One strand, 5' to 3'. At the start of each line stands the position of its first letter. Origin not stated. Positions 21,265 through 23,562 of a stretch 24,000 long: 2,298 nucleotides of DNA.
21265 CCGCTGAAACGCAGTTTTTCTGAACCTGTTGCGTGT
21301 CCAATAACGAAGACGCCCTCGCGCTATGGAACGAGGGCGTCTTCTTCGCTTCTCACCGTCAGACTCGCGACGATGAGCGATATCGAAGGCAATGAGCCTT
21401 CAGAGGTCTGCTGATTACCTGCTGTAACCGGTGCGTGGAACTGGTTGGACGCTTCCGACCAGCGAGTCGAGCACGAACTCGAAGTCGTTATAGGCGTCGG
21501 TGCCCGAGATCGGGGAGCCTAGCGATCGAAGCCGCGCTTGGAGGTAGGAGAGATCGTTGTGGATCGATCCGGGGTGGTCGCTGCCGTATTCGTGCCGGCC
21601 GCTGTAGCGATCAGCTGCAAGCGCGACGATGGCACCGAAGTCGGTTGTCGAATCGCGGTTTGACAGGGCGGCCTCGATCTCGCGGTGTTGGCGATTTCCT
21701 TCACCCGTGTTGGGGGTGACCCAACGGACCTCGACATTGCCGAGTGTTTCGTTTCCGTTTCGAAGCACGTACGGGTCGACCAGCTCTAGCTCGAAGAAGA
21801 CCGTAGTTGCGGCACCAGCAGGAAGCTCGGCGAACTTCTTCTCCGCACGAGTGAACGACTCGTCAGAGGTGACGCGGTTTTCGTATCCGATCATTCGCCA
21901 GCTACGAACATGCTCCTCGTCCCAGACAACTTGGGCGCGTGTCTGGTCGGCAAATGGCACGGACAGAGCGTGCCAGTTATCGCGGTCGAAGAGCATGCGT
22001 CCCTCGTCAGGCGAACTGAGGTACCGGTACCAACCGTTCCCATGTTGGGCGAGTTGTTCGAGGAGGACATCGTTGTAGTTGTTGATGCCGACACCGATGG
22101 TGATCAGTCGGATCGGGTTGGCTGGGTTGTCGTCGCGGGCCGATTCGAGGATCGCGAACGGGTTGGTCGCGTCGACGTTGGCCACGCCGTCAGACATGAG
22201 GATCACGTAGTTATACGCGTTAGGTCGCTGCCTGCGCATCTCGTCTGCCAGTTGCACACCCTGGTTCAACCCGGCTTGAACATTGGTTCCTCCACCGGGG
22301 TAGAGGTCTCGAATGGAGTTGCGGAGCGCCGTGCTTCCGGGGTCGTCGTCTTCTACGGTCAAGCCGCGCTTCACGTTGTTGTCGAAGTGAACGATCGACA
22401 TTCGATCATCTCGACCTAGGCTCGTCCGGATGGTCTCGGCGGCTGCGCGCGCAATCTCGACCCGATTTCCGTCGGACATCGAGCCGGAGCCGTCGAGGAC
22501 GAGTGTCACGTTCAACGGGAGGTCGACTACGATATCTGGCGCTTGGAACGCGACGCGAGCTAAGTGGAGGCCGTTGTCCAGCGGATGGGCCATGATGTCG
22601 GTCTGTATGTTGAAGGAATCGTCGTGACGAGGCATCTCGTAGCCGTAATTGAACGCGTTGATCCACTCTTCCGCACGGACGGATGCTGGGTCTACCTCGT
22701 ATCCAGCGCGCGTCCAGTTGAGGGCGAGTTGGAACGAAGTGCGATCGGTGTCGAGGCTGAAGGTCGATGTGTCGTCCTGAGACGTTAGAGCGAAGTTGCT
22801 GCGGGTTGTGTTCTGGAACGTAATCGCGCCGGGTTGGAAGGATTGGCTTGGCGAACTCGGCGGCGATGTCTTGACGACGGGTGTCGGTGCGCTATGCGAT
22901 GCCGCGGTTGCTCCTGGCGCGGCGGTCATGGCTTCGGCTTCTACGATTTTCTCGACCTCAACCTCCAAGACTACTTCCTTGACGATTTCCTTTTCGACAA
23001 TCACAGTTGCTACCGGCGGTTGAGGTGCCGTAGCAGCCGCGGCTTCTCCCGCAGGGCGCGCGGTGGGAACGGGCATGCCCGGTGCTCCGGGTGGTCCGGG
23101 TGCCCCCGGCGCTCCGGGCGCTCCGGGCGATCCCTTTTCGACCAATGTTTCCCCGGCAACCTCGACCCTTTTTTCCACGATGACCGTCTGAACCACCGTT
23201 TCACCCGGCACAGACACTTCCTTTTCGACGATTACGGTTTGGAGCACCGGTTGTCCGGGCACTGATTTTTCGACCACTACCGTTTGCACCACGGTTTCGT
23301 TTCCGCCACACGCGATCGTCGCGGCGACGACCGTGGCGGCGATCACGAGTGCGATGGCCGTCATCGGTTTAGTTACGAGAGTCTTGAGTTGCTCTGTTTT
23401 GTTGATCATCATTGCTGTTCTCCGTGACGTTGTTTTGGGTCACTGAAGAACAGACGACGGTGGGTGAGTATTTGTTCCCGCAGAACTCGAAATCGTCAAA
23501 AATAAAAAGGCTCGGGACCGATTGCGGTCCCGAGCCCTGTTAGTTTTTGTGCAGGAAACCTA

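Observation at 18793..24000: Three-gene envelope cluster: two DUF4349-like/PKD/anchor paralogs bracketing a YfbK-like vWA protein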

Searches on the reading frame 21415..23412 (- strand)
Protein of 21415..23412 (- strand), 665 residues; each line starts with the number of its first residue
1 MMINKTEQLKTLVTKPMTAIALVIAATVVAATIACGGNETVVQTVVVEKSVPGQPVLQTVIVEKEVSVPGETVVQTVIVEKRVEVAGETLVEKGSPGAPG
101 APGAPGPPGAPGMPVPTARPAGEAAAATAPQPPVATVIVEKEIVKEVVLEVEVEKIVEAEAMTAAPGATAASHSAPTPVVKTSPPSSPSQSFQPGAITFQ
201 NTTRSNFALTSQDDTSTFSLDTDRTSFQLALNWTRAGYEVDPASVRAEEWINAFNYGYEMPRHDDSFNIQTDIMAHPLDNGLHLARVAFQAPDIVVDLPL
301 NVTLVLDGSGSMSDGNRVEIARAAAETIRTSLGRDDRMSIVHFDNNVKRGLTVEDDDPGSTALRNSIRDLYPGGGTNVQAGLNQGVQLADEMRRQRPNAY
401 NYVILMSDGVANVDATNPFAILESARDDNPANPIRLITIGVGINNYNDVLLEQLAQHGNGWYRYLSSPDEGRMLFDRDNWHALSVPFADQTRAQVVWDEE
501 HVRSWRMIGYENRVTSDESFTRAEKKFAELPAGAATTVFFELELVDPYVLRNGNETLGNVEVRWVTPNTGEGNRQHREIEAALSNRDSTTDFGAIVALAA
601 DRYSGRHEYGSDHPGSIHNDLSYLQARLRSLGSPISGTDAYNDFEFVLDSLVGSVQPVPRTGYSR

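Call 5: search_protein_families(library=pfam, proteins=[window:21415-23412:-], max_evalue=0.1)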
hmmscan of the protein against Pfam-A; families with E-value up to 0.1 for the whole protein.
window:21415-23412:- (665 aa): 9 families
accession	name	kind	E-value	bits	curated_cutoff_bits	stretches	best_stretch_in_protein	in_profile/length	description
PF00092.34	VWA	-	1.2e-18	68.4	23.8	1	301-459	1-155/174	von Willebrand factor type A domain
PF12450.13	vWF_A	-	4.1e-16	59.2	25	1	198-284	6-92/94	von Willebrand factor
PF13519.12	VWA_2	-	2.6e-14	54.2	27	1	303-409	2-106/107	von Willebrand factor type A domain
PF12034.13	YfbK_C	-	9.7e-09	36.1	25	1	487-546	6-65/184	Uncharacterized protein YfbK, C-terminal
PF13768.12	VWA_3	-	5.1e-07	30.3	27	1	301-463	2-154/155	von Willebrand factor type A domain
PF10138.15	vWA-TerF-like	-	0.0013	19.4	29.4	1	301-453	3-151/200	vWA found in TerF C terminus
PF09967.15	DUF2201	-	0.0033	18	26.4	1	302-384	1-74/123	VWA-like domain (DUF2201)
PF01391.23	Collagen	-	0.0035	17.5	27.2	1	94-113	37-56/60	Collagen triple helix repeat (20 copies)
PF11775.14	CobT_C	-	0.025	14.6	21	1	302-336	15-48/220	Cobalamin biosynthesis protein CobT VWA domain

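Call 6: search_protein_families(library=ncbifam, proteins=[window:21415-23412:-], max_evalue=0.1)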
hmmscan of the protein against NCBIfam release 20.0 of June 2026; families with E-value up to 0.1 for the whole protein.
window:21415-23412:- (665 aa): 6 families
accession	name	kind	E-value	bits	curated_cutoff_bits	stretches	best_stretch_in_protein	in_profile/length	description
TIGR03788.1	marine_srt_targ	equivalog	4.2e-13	48.6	551.65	1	296-470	268-433/629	marine proteobacterial sortase target protein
TIGR02442.1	Cob-chelat-sub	hypoth_equivalog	3.2e-09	35.8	779.45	1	302-417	475-590/641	putative cobaltochelatase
NF009943.0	PRK13406.1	equivalog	4.3e-05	22.2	571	1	364-415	464-513/585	magnesium chelatase subunit D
TIGR00868.1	hCaCC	subfamily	4.4e-05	21.5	900.85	1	302-412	307-417/863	calcium-activated chloride channel protein 1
TIGR02031.1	BchD-ChlD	equivalog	0.00083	18.2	499.55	1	304-414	428-535/608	magnesium chelatase ATPase subunit D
TIGR03436.1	acidobact_VWFA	subfamily_domain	0.0082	15.7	81.25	1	293-349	63-115/324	VWA domain-containing protein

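Call 16: find_encoding_contigs(protein=window:21415-23412:-, flank=10000, max_places=6)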
Protein window:21415-23412:- (665 aa): no gene with exactly this product is on record in the collection.

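Call 40: find_homologous_proteins(query=window:21415-23412:-, max_evalue=0.00001)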
Query window:21415-23412:- (665 aa): 2336 proteins with E <= 0.00001 among 8000 candidates; the best 120 are listed.
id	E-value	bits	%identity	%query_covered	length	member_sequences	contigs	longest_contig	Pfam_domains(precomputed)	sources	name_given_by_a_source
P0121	0.0e+0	1432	97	100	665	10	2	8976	PF12450.14,PF13768.13,PF12034.14,PF00092.35,PF13519.13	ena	-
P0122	0.0e+0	1279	87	100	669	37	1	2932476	PF12450.14,PF13768.13,PF12034.14,PF00092.35,PF13519.13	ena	-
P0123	0.0e+0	1238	81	100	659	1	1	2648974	PF12450.14,PF13768.13,PF12034.14,PF00092.35,PF13519.13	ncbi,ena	-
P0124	0.0e+0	1179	81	100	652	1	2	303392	PF12450.14,PF13768.13,PF12034.14,PF00092.35,PF13519.13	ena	-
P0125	0.0e+0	1171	81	100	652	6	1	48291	PF12450.14,PF13768.13,PF12034.14,PF00092.35,PF13519.13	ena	-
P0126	0.0e+0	1163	80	100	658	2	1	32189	PF12450.14,PF13768.13,PF12034.14,PF00092.35,PF13519.13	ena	-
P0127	0.0e+0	1153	78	100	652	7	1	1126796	PF12450.14,PF13768.13,PF12034.14,PF00092.35,PF13519.13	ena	-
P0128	0.0e+0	1117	83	89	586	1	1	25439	PF12450.14,PF13768.13,PF12034.14,PF00092.35,PF13519.13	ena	-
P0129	0.0e+0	1113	77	100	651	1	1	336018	PF12450.14,PF13768.13,PF12034.14,PF00092.35,PF13519.13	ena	-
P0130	0.0e+0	1092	76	100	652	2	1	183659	PF12450.14,PF13768.13,PF12034.14,PF00092.35,PF13519.13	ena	-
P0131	0.0e+0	1090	84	73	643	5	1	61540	PF12450.14,PF13768.13,PF12034.14,PF00092.35,PF13519.13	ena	-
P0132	0.0e+0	1081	84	76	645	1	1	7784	PF12450.14,PF13768.13,PF12034.14,PF00092.35,PF13519.13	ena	-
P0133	0.0e+0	1075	83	76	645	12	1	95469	PF12450.14,PF13768.13,PF12034.14,PF00092.35,PF13519.13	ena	-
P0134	0.0e+0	1065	75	100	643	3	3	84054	PF12450.14,PF13768.13,PF12034.14,PF00092.35,PF13519.13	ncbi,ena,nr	ncbi:MAG: DUF3520 domain-containing protein [Chloroflexi bacterium]|nr:DUF3520 domain-containing pro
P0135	0.0e+0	1064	75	100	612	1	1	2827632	PF12450.14,PF13768.13,PF00092.35,PF13519.13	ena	-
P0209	9.4e-190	650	56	80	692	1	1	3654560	PF12450.14,PF13768.13,PF12034.14,PF00092.35,PF13519.13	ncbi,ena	-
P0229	5.4e-187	641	60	69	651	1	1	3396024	PF12450.14,PF13768.13,PF12034.14,PF00092.35,PF13519.13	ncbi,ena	-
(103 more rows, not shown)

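Call 41: find_encoding_contigs(protein=P0229, flank=10000, max_places=1)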
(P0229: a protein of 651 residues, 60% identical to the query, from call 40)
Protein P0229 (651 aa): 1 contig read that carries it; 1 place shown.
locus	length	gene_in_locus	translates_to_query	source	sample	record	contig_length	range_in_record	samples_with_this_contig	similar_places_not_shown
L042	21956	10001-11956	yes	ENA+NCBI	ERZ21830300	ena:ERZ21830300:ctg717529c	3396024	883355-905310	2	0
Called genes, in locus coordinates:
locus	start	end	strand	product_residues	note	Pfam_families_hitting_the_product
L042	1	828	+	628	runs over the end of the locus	PF00662:Proton_antipo_N, PF00361:Proton_antipo_M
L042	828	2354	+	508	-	PF00361:Proton_antipo_M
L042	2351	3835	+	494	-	PF00361:Proton_antipo_M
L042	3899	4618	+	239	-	PF02585:PIG-L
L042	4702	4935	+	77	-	PF02604:PhdYeFM_antitox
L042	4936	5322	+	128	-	PF01850:PIN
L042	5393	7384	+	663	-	-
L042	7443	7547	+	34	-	-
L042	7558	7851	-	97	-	PF01381:HTH_3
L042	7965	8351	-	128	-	-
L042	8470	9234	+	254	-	PF03476:MOSC_N, PF03473:MOSC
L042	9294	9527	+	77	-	-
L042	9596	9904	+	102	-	PF13650:Asp_protease_2, PF13975:gag-asp_proteas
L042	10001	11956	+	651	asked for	PF12450:vWF_A, PF00092:VWA, PF13519:VWA_2, PF13768:VWA_3, PF12034:YfbK_C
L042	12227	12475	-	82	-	PF00462:Glutaredoxin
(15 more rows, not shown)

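Call 42: find_encoding_contigs(protein=P0209, flank=10000, max_places=1)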
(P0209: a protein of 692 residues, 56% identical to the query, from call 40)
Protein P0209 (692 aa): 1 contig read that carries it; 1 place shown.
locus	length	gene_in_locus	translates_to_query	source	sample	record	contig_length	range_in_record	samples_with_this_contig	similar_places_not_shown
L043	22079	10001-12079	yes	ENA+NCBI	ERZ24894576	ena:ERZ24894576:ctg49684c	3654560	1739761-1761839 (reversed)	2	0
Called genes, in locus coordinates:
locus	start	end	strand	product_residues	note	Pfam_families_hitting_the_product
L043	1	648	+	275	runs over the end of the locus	PF13489:Methyltransf_23, PF01209:Ubie_methyltran, PF05175:MTS (faint), PF06325:PrmA (faint), PF13847:Methyltransf_31, PF08241:Methyltransf_11, PF08242:Methyltransf_12, PF13649:Methyltransf_25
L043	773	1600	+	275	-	PF01209:Ubie_methyltran, PF01728:FtsJ (weak), PF05175:MTS (weak), PF13489:Methyltransf_23, PF13847:Methyltransf_31, PF08241:Methyltransf_11, PF08242:Methyltransf_12, PF13649:Methyltransf_25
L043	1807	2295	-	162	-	PF01978:TrmB (weak), PF22381:Staph_reg_Sar_Rot (weak), PF01047:MarR, PF12802:MarR_2, PF13463:HTH_27 (weak), PF25212:HVO_A0114 (weak)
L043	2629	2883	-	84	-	-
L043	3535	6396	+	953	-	PF00675:Peptidase_M16, PF05193:Peptidase_M16_C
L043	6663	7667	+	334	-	PF00107:ADH_zinc_N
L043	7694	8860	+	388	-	PF08240:ADH_N, PF16912:Glu_dehyd_C, PF00107:ADH_zinc_N, PF13602:ADH_zinc_N_2 (weak)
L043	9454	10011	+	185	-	PF04542:Sigma70_r2, PF07638:Sigma70_ECF (weak), PF08281:Sigma70_r4_2, PF04545:Sigma70_r4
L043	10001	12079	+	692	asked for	PF12450:vWF_A, PF00092:VWA, PF13519:VWA_2, PF13768:VWA_3, PF12034:YfbK_C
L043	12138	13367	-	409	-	PF00282:Pyridoxal_deC, PF01041:DegT_DnrJ_EryC1, PF00155:Aminotran_1_2, PF00266:Aminotran_5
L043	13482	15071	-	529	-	-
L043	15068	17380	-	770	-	PF13385:Laminin_G_3, PF20254:DMFA2_C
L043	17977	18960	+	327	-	PF01551:Peptidase_M23, PF01464:SLT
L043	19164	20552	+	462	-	PF01381:HTH_3, PF12844:HTH_19 (weak), PF13560:HTH_31, PF06114:Peptidase_M78, PF09954:DUF2188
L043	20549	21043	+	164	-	PF01850:PIN (weak), PF11848:DUF3368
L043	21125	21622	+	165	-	-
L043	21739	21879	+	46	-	-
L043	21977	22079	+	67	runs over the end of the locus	-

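Call 46: find_homologous_proteins(query=L043:9454-10008:+, max_evalue=0.00001)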
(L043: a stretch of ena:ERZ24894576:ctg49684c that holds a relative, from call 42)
Query L043:9454-10008:+ (185 aa): 2304 proteins with E <= 0.00001 among 3266 candidates; the best 120 are listed.
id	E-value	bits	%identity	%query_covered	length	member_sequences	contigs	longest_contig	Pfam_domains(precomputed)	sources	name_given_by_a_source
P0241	1.6e-106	372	93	100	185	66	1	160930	PF07638.18,PF04545.23,PF04542.21,PF08281.19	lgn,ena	-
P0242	1.3e-104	366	91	100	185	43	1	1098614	PF07638.18,PF04545.23,PF04542.21,PF08281.19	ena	-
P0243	3.2e-103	361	89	100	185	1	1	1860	PF04545.23,PF04542.21,PF08281.19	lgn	-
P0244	3.2e-102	358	89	100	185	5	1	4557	PF04545.23,PF04542.21,PF08281.19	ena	-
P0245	3.2e-100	351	88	100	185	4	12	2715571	PF07638.18,PF04545.23,PF04542.21,PF08281.19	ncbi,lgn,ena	-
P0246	5.3e-94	331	82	100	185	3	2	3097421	PF04545.23,PF04542.21,PF08281.19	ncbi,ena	-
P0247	2.5e-91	322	81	100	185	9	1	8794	PF07638.18,PF04545.23,PF04542.21,PF08281.19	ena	-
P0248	1.7e-87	310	79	100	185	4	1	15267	PF07638.18,PF04545.23,PF04542.21,PF08281.19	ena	-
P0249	9.6e-86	304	78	100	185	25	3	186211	PF07638.18,PF04545.23,PF04542.21,PF08281.19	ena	-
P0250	5.0e-85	302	78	100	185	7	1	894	PF07638.18,PF04545.23,PF04542.21,PF08281.19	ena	-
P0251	5.4e-84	298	78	100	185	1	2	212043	PF07638.18,PF04545.23,PF04542.21,PF08281.19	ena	-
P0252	8.5e-84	298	78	100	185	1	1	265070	PF07638.18,PF04545.23,PF04542.21,PF08281.19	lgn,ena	-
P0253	1.9e-83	297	77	100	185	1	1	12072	PF07638.18,PF04545.23,PF04542.21,PF08281.19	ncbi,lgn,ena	-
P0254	1.9e-83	297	77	100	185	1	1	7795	PF07638.18,PF04545.23,PF04542.21,PF08281.19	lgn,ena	-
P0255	2.9e-83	296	77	100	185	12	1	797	PF07638.18,PF04545.23,PF04542.21,PF08281.19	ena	-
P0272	1.5e-74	268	67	99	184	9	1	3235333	PF04545.23,PF04542.21,PF08281.19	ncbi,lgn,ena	-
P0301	4.9e-69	250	68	93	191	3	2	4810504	PF07638.18,PF04545.23,PF04542.21,PF08281.19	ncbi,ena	-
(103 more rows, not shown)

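Call 47: search_solved_structures(query=window:21415-23412:-, max_evalue=0.001)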
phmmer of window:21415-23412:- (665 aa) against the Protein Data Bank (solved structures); distinct sequences matched with E-value up to 0.001: 3.
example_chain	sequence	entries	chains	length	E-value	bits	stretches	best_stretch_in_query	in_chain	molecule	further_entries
9c4f_I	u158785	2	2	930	1.7e-09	39.8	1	287-470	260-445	Inter-alpha-trypsin inhibitor heavy chain H4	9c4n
6fpy_A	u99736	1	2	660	2.5e-06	29.3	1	283-461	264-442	Inter-alpha-trypsin inhibitor heavy chain H1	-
6fpz_A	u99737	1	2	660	3.1e-05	25.7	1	283-461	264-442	Inter-alpha-trypsin inhibitor heavy chain H1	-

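Call 53: search_protein_families(library=pfam, proteins=[L043:10001-10300:+, L043:9454-10008:+], max_evalue=10)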
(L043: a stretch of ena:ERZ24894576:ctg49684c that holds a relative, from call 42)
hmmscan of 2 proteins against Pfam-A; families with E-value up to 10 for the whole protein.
L043:10001-10300:+ (100 aa): 1 family
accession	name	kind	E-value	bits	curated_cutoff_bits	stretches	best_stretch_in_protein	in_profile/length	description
PF10090.15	HPTransfase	-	0.092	12.9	22.9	1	19-41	68-90/123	Histidine phosphotransferase C-terminal domain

L043:9454-10008:+ (185 aa): 11 families
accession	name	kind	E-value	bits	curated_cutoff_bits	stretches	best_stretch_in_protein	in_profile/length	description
PF04545.22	Sigma70_r4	-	2.9e-15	55.9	24.1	1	121-170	1-50/50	Sigma-70, region 4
PF08281.18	Sigma70_r4_2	-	6.3e-15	55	25.7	1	115-168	1-54/54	Sigma-70, region 4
PF04542.20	Sigma70_r2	-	1.8e-13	50.5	24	1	21-87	1-69/71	Sigma-70 region 2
PF07638.17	Sigma70_ECF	-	5.4e-06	26.9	21.1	1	73-170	85-181/185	ECF sigma factor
PF22029.2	PhyR_sigma2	-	0.0082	16.6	27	1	36-75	15-54/55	Sigma2 domain of PhyR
PF13404.12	HTH_AsnC-type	-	0.009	16.3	27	1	140-163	17-40/42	AsnC-type helix-turn-helix domain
PF13150.11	TraL_transposon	-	0.05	13.8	27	1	116-141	13-38/86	Conjugative transposon protein TraL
PF13412.12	HTH_24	-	0.054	13.5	21.9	1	139-163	16-40/48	Winged helix-turn-helix DNA-binding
PF08988.15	T3SS_needle_E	-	0.074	13.7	22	1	157-181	19-43/67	Type III secretion system, cytoplasmic E component of needle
PF04967.18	HTH_10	-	0.18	12.1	23.1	1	142-168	25-51/53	HTH DNA binding domain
PF18081.7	FANC_SAP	-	3.6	8.3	23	1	138-171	8-41/51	Fanconi anemia-associated nuclease SAP domain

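Call 65: find_encoding_contigs(protein=P0272, flank=6000, max_places=1)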
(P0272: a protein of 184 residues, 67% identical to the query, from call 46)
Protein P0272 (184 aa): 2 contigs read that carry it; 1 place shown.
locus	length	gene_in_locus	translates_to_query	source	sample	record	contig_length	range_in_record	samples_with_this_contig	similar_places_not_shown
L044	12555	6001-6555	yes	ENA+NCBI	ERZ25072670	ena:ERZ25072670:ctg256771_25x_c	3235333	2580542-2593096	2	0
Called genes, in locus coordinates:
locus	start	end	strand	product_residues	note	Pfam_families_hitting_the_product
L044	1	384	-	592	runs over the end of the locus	PF13855:LRR_8 (faint), PF00560:LRR_1 (faint), PF26549:Tricorn_N, PF07676:PD40 (weak), PF12799:LRR_4 (faint), PF23598:LRR_14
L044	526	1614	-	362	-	-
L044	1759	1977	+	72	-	-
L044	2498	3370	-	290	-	-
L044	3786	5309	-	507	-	PF00930:DPPIV_N (faint), PF07676:PD40 (faint), PF25174:Beta-prop_THOC3 (faint), PF26550:Tricorn_2nd (faint), PF26549:Tricorn_N, PF13855:LRR_8 (faint), PF23598:LRR_14, PF12799:LRR_4 (weak), +1 more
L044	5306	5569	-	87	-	-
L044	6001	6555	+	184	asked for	PF04542:Sigma70_r2, PF08281:Sigma70_r4_2, PF04545:Sigma70_r4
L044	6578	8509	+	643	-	PF12450:vWF_A, PF00092:VWA, PF13519:VWA_2, PF13768:VWA_3, PF12034:YfbK_C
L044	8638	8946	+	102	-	PF22278:DUF6958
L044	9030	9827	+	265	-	PF00149:Metallophos, PF12850:Metallophos_2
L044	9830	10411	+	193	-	PF05175:MTS, PF03848:TehB, PF13489:Methyltransf_23, PF01209:Ubie_methyltran (weak), PF13847:Methyltransf_31, PF13649:Methyltransf_25, PF08241:Methyltransf_11, PF08242:Methyltransf_12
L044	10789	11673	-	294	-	PF06224:AlkZ-like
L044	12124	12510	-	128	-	PF00903:Glyoxalase, PF13669:Glyoxalase_4 (weak)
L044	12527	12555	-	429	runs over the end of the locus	-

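Call 66: find_encoding_contigs(protein=P0301, flank=6000, max_places=1)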
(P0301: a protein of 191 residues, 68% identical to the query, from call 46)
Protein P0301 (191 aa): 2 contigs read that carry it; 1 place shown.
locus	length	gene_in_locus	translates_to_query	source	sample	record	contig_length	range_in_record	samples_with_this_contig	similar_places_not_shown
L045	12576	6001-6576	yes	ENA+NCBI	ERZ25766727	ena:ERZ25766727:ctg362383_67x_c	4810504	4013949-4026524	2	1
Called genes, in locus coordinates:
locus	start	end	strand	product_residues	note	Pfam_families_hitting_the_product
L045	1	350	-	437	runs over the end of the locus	-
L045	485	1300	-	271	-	PF01435:Peptidase_M48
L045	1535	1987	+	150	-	PF01475:FUR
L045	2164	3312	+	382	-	PF01297:ZnuA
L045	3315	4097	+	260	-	PF00005:ABC_tran, PF13304:AAA_21 (faint)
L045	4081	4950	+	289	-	PF00950:ABC-3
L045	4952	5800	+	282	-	PF00106:adh_short, PF08659:KR, PF13561:adh_short_C2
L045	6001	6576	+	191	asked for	PF04542:Sigma70_r2, PF07638:Sigma70_ECF, PF08281:Sigma70_r4_2, PF04545:Sigma70_r4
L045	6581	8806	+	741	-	PF12450:vWF_A, PF00092:VWA, PF13519:VWA_2, PF13768:VWA_3, PF12034:YfbK_C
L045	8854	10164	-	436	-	PF07690:MFS_1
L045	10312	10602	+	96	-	PF02686:GatC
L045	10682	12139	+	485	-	PF01425:Amidase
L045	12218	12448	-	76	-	-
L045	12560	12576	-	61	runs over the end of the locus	-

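Call 77: search_protein_families(library=padloc, proteins=[window:21415-23412:-], max_evalue=0.01)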
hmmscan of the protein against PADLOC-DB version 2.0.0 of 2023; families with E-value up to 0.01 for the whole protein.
window:21415-23412:- (665 aa): 0 families
